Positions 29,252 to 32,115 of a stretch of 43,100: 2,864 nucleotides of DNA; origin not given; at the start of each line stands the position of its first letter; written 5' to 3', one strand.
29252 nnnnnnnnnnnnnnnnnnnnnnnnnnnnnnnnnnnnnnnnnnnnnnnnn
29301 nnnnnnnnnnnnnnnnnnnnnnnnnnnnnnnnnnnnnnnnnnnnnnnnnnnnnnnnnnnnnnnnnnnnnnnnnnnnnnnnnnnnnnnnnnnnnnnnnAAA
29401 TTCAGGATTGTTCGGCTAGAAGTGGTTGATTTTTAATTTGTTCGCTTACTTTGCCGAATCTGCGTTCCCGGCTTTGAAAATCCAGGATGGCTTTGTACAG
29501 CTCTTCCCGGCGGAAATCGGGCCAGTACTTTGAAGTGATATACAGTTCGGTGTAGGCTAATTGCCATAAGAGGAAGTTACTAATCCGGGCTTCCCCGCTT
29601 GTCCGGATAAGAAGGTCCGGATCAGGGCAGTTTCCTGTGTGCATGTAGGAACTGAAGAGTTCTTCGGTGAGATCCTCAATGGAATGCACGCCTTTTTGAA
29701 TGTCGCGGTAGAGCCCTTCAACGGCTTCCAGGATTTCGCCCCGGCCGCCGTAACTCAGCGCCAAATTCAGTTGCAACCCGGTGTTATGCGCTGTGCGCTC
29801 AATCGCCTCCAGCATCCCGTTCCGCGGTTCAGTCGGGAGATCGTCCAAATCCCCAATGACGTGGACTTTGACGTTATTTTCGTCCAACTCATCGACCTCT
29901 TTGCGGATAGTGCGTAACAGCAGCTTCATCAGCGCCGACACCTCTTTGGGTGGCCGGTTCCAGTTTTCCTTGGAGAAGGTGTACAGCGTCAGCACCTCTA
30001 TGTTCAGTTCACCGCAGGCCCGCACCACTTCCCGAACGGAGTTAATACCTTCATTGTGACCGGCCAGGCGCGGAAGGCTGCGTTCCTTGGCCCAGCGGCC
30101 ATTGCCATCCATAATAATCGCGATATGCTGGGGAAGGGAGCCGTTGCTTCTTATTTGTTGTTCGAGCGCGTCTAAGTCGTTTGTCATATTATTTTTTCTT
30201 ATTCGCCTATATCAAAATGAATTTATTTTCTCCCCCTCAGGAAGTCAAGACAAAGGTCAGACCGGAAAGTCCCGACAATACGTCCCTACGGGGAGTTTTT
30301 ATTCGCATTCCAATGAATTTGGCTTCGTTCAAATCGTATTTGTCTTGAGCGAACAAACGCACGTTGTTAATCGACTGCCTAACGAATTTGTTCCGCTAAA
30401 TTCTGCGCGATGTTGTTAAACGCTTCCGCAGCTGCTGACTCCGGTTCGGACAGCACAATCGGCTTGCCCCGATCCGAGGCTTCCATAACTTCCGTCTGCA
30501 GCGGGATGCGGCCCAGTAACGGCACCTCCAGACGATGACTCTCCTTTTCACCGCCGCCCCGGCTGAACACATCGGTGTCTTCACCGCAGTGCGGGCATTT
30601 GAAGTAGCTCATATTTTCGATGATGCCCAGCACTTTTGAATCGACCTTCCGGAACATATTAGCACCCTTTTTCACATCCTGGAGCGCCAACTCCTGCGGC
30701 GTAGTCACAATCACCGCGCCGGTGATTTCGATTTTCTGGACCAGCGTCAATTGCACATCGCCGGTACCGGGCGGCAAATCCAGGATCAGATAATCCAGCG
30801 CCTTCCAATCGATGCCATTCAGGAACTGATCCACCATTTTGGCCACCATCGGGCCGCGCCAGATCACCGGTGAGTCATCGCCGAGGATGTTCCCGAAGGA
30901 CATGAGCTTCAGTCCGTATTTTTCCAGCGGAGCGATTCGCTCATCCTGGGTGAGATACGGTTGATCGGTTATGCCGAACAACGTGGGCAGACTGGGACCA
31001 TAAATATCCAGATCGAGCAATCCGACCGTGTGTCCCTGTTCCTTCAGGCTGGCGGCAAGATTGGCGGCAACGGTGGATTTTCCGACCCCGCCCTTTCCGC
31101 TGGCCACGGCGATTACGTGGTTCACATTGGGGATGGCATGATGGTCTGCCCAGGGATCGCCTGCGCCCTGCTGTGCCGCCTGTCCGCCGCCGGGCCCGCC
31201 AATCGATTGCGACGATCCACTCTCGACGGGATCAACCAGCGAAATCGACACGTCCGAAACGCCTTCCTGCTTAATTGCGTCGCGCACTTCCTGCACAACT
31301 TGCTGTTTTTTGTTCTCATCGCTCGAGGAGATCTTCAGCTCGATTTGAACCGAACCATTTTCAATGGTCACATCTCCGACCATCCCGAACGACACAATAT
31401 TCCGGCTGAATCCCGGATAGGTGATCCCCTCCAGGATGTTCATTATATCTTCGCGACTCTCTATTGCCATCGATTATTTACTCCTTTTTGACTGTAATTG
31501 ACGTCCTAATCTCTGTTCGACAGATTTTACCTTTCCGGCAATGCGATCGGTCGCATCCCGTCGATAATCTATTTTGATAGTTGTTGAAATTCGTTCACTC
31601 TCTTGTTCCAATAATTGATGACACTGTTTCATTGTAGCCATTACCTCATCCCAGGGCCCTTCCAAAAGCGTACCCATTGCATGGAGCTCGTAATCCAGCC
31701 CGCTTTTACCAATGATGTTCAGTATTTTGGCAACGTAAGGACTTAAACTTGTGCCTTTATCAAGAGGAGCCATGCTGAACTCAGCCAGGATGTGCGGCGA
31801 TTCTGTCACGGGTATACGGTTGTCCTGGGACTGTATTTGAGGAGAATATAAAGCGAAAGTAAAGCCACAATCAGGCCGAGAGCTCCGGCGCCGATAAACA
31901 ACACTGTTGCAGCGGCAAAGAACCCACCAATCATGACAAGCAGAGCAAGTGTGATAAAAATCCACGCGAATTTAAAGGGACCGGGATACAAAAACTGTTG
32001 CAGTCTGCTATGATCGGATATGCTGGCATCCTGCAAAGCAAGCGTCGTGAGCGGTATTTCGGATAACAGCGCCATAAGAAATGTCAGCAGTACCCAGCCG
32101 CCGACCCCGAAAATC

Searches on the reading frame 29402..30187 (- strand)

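Call 32: search_protein_families(library=pfam, proteins=[window:29402-30187:-], max_evalue=0.00001)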
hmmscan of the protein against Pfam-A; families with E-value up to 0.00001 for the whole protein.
window:29402-30187:- (261 aa): 1 family
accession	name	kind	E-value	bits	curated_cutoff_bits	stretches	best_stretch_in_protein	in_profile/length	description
PF01255.24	Prenyltransf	-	2.6e-86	289.2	27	1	25-245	1-219/219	Putative undecaprenyl diphosphate synthase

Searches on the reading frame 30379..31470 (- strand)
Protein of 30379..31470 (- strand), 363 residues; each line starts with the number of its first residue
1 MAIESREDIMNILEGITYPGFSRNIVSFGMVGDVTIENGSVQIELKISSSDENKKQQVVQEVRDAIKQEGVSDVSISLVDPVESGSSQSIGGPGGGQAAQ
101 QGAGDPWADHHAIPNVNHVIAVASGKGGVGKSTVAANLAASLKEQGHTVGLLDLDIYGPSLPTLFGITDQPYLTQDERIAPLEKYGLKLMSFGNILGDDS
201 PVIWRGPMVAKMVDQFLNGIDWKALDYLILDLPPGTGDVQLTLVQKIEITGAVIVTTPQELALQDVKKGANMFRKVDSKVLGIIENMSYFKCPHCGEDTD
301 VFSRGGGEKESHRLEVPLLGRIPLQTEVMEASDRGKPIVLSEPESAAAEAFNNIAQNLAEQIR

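Call 32: search_protein_families(library=pfam, proteins=[window:30379-31470:-], max_evalue=0.00001)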
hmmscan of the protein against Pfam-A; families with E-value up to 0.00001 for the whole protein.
window:30379-31470:- (363 aa): 7 families
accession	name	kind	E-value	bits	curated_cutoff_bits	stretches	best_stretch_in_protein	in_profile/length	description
PF10609.15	ParA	-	1.3e-103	346.2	27.1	1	115-358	1-245/246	NUBPL iron-transfer P-loop NTPase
PF01656.29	CbiA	-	1.9e-15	57.4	25.4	1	120-338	1-125/125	CobQ/CobB/MinD/ParA nucleotide binding domain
PF13614.12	AAA_31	-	5.5e-11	43.2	27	1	118-156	2-40/177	AAA domain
PF01883.24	FeS_assembly_P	-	8.9e-09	36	23.5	1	6-76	1-71/73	Iron-sulfur cluster assembly protein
PF00142.24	Fer4_NifH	-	2e-07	31.2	25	0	124-151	6-33/271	4Fe-4S iron sulfur cluster binding proteins, NifH/frxC family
PF09140.17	MipZ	-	2.8e-07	30.6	20.7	1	118-157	1-40/262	ATPase MipZ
PF02374.21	ArsA_ATPase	-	5.3e-07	29.6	24.3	0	122-155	5-38/305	Anion-transporting ATPase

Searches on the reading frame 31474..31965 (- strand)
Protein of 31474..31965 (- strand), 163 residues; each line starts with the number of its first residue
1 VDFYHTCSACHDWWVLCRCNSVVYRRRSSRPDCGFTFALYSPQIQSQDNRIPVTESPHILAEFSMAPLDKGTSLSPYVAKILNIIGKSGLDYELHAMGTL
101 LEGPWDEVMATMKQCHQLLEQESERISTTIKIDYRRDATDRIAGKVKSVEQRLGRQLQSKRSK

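Call 33: search_protein_families(library=pfam, proteins=[window:31474-31965:-], max_evalue=0.00001)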
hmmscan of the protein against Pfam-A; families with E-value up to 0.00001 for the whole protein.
window:31474-31965:- (163 aa): 1 family
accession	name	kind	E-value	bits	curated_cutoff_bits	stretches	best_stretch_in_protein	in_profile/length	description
PF01910.22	Thiamine_BP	-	1.1e-31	109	24.9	1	61-150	1-92/92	Thiamine-binding protein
